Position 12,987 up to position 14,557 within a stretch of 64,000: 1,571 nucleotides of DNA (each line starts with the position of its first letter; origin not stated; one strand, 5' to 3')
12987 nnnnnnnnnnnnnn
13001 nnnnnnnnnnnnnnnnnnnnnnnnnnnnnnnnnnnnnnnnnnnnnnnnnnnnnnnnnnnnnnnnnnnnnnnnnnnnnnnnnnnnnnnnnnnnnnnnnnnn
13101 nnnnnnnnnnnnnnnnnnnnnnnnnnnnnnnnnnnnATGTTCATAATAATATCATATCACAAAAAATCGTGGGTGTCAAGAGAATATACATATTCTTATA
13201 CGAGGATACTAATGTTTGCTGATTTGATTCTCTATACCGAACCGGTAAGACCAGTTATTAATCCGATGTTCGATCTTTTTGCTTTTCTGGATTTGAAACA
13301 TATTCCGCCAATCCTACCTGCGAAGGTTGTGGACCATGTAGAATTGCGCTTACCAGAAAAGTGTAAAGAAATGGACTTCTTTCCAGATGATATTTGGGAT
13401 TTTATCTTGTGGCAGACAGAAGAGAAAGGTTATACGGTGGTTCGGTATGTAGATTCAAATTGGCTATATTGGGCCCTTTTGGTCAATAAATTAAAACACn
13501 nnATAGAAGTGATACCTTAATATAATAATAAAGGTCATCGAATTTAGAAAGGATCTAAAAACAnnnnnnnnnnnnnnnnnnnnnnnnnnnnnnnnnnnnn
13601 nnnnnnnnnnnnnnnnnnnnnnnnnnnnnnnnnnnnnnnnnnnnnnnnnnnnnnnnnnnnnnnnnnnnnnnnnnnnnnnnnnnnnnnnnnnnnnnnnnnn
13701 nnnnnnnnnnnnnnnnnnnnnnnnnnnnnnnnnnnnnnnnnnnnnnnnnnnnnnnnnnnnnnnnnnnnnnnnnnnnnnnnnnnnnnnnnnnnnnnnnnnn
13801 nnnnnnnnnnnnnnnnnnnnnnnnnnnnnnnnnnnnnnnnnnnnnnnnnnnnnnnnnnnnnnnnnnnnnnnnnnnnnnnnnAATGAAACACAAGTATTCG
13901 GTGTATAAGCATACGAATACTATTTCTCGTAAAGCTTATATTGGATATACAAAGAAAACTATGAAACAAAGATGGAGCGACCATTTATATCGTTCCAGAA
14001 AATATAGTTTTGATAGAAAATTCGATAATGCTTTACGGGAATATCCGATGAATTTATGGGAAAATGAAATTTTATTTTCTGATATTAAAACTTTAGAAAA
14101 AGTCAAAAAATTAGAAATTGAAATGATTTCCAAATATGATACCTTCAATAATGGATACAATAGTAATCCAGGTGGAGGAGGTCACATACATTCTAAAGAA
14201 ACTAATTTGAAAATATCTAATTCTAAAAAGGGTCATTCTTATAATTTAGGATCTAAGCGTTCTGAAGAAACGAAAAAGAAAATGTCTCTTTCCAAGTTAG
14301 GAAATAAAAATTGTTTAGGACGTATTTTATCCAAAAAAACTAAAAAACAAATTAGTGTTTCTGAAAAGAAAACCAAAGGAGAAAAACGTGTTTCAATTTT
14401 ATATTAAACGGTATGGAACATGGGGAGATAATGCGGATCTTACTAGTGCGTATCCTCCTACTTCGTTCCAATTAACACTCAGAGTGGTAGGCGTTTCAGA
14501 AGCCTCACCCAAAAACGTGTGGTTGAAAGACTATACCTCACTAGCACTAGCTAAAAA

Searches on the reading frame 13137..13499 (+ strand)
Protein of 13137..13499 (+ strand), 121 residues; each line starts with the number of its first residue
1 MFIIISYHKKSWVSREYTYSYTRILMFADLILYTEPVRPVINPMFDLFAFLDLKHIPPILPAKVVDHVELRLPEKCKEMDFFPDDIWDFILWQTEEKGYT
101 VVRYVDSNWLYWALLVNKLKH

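Call 78: search_protein_families(library=pfam, alignment_id=A5, max_evalue=0.001)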
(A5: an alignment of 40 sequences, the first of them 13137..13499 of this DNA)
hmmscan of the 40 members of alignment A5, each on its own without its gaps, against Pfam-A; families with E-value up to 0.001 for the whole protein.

A. member 1, window:13137-13499:+ (121 aa): 0 families

B. families by the number of members that match (of 40 scanned): 12 families
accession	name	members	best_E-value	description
PF07460.16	NUMOD3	3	4.5e-16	NUMOD3 motif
PF00478.31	IMPDH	1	1.3e-79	IMP dehydrogenase / GMP reductase domain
PF02945.21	Endonuclease_7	1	6.7e-20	Recombination endonuclease VII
PF11056.14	UvsY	1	1.7e-18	Recombination, repair and ssDNA binding protein UvsY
PF01541.30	GIY-YIG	1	1.1e-13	GIY-YIG catalytic domain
PF00149.33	Metallophos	1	1.9e-12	Calcineurin-like phosphoesterase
PF01070.24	FMN_dh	1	2.2e-10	FMN-dependent dehydrogenase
PF03060.21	NMO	1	3.3e-09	Nitronate monooxygenase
PF01555.25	N6_N4_Mtase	1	5e-06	DNA methylase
PF12850.12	Metallophos_2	1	0.00011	Calcineurin-like phosphoesterase superfamily domain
PF04542.20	Sigma70_r2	1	0.00035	Sigma-70 region 2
PF01645.23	Glu_synthase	1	0.00044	Conserved region in glutamate synthase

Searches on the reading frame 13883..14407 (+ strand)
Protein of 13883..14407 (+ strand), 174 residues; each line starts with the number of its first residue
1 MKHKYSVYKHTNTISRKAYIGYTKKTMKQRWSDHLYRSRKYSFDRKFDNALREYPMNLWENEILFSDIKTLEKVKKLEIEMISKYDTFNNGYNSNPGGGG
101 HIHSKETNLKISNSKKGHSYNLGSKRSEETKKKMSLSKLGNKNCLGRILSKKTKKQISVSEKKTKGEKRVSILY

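Call 52: search_protein_families(library=pfam, proteins=[window:13883-14407:+], max_evalue=0.01)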
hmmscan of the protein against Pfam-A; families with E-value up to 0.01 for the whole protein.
window:13883-14407:+ (174 aa): 2 families
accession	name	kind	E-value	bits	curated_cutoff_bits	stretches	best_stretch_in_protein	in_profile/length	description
PF07460.16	NUMOD3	-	2.7e-11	43.6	20.4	2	100-135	1-37/37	NUMOD3 motif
PF01541.30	GIY-YIG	-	0.00028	21.6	22.6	1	4-93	1-78/78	GIY-YIG catalytic domain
